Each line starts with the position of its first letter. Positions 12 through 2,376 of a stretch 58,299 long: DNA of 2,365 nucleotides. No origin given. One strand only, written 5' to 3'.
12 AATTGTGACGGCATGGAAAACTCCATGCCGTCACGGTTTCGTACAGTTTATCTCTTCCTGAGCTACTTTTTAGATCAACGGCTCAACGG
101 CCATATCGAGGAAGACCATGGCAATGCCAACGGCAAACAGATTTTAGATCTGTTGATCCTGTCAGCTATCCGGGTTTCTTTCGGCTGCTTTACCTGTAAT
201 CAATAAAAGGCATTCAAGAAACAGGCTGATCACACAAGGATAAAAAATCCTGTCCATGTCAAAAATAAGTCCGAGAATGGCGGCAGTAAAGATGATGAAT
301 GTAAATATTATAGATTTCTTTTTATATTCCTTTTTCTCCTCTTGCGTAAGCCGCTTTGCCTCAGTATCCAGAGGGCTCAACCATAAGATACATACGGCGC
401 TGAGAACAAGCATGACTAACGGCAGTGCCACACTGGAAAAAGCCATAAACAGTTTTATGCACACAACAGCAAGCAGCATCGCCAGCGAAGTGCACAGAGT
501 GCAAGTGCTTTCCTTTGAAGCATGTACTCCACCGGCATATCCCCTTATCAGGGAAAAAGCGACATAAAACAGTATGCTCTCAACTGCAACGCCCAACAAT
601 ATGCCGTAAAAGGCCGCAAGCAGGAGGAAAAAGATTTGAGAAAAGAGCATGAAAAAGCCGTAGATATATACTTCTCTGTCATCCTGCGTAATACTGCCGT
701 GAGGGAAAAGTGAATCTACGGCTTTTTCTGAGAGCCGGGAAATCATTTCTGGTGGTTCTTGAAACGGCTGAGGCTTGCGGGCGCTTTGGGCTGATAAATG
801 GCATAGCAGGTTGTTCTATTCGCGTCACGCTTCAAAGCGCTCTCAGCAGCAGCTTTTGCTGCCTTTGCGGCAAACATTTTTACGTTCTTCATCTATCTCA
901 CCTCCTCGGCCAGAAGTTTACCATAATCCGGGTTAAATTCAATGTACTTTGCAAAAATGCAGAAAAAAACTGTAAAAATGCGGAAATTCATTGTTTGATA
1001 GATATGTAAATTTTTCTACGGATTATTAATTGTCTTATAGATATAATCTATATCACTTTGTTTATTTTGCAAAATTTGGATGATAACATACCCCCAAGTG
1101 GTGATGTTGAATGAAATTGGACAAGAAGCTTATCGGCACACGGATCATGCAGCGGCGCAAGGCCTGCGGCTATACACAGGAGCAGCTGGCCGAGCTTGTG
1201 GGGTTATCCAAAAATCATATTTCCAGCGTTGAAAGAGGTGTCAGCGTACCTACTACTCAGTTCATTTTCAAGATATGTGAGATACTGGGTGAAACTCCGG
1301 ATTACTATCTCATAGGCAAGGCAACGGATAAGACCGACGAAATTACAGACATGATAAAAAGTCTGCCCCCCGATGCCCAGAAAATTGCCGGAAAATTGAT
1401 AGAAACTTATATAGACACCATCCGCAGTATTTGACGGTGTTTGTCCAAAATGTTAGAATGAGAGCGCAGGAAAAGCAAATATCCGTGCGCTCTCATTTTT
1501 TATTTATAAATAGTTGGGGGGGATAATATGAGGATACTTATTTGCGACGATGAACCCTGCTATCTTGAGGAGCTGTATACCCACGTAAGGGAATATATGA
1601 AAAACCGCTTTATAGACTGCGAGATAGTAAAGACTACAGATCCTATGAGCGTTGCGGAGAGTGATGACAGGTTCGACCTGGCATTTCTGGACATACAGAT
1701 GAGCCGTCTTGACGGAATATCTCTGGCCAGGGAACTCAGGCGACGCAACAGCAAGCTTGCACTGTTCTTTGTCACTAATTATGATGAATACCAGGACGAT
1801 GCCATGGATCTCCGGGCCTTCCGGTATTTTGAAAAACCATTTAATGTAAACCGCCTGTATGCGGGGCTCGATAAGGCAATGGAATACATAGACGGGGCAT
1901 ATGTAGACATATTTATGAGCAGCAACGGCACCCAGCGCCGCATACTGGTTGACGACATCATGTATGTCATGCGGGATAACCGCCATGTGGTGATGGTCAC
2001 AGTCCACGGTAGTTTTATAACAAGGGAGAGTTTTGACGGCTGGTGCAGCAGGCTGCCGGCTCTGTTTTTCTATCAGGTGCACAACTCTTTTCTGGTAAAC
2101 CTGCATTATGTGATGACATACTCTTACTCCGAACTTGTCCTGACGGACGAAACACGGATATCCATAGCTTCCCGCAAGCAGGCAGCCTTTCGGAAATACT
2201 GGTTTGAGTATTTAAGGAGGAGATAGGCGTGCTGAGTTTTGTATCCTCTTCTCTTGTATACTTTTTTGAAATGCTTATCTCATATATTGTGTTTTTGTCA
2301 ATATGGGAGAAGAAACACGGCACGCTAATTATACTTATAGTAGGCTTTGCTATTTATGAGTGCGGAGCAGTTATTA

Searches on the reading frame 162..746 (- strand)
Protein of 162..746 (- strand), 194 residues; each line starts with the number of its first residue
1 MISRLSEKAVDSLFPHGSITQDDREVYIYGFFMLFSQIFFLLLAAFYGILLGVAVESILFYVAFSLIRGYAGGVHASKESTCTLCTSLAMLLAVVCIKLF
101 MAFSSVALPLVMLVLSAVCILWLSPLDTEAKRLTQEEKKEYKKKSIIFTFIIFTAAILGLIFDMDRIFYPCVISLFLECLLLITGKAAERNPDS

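Call 77: search_protein_families(library=pfam, proteins=[window:162-746:-], max_evalue=0.000001)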
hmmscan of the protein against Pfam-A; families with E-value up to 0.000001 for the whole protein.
window:162-746:- (194 aa): 1 family
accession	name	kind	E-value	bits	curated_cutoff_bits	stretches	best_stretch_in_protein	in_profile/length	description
PF04647.20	AgrB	-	4.5e-36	124.4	23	1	6-182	1-181/185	Accessory gene regulator B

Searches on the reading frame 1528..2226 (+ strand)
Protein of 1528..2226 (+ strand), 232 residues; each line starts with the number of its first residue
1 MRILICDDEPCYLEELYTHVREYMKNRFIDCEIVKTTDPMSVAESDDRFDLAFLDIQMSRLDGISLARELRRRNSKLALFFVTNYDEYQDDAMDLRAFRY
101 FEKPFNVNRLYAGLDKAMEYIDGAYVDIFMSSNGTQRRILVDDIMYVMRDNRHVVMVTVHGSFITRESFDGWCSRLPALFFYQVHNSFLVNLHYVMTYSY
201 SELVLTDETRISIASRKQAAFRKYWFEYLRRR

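Call 77: search_protein_families(library=pfam, proteins=[window:1528-2226:+], max_evalue=0.000001)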
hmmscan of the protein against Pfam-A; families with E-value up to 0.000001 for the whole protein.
window:1528-2226:+ (232 aa): 2 families
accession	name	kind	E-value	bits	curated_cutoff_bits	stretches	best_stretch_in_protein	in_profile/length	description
PF00072.30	Response_reg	-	5.5e-15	55.9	30.2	1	3-112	1-108/111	Response regulator receiver domain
PF04397.21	LytTR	-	6.4e-14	52.4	22.6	1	138-224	5-96/98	LytTr DNA-binding domain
